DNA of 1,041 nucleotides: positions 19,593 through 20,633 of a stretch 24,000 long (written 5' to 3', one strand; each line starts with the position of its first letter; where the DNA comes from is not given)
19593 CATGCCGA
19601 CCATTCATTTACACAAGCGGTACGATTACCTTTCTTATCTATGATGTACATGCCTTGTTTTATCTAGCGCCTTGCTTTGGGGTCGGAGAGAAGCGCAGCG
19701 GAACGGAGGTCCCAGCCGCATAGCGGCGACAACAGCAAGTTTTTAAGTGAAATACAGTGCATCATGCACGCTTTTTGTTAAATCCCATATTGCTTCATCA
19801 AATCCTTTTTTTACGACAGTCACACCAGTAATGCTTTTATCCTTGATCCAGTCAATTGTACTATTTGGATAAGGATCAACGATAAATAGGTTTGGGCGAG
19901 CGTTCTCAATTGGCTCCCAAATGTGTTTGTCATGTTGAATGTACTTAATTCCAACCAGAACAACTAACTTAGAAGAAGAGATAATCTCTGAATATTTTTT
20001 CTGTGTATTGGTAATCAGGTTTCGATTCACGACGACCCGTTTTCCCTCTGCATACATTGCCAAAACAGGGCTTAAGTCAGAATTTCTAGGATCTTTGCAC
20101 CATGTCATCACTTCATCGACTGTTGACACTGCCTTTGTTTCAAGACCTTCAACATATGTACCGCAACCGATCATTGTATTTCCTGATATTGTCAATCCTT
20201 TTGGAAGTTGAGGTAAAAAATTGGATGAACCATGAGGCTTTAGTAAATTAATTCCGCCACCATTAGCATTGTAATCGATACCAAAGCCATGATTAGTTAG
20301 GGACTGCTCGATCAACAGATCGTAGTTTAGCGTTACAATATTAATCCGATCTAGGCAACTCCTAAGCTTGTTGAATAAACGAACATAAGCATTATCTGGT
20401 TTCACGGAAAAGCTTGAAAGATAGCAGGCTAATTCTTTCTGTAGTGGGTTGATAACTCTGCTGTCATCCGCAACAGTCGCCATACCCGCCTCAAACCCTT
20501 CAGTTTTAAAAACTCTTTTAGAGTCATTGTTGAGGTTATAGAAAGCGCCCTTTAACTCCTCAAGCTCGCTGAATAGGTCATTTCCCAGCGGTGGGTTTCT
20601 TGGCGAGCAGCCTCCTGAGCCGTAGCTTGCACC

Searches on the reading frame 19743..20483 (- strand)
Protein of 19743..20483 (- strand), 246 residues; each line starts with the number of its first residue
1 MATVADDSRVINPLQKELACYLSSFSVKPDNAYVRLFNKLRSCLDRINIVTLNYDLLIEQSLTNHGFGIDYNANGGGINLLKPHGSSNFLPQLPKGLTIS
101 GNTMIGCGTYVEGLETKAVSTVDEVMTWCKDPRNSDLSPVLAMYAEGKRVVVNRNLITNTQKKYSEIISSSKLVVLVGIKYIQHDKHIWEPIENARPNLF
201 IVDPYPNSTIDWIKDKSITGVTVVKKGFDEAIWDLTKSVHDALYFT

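Call 7: search_protein_families(library=pfam, proteins=[window:19743-20483:-], max_evalue=0.01)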
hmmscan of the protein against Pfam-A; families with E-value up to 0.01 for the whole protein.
window:19743-20483:- (246 aa): 0 families

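Call 8: search_protein_families(library=padloc, proteins=[window:19743-20483:-], max_evalue=0.01)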
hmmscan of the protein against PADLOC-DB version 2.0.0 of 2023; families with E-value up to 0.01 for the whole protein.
window:19743-20483:- (246 aa): 10 families
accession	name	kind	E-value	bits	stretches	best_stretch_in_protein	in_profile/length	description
PDLC04082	SIR2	-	1.4e-05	22.2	1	33-86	115-168/345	-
PDLC04083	SIR2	-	4.5e-05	20.5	1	30-77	115-164/371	-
PDLC04087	SIR2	-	5.9e-05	20.1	1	15-72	100-158/343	-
PDLC02414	Aga_SIR2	-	0.00011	19.6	1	30-66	101-138/313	-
PDLC04088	SIR2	-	0.00054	17.2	1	36-195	159-313/390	-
PDLC04093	SIR2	-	0.00096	16.2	1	15-65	118-170/395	-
PDLC04961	PDC-S21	-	0.001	16.4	0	164-211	253-300/336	-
PDLC04089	SIR2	-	0.001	16.4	0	41-63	101-123/336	-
PDLC02408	Aga_SIR2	-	0.0017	15.5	1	15-65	117-167/343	Class II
PDLC04091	SIR2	-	0.0055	14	0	37-75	119-157/345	-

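Call 53: search_protein_families(library=ncbifam, proteins=[window:19746-20483:-], max_evalue=0.01)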
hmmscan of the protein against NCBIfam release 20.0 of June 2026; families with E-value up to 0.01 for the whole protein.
window:19746-20483:- (246 aa): 0 families
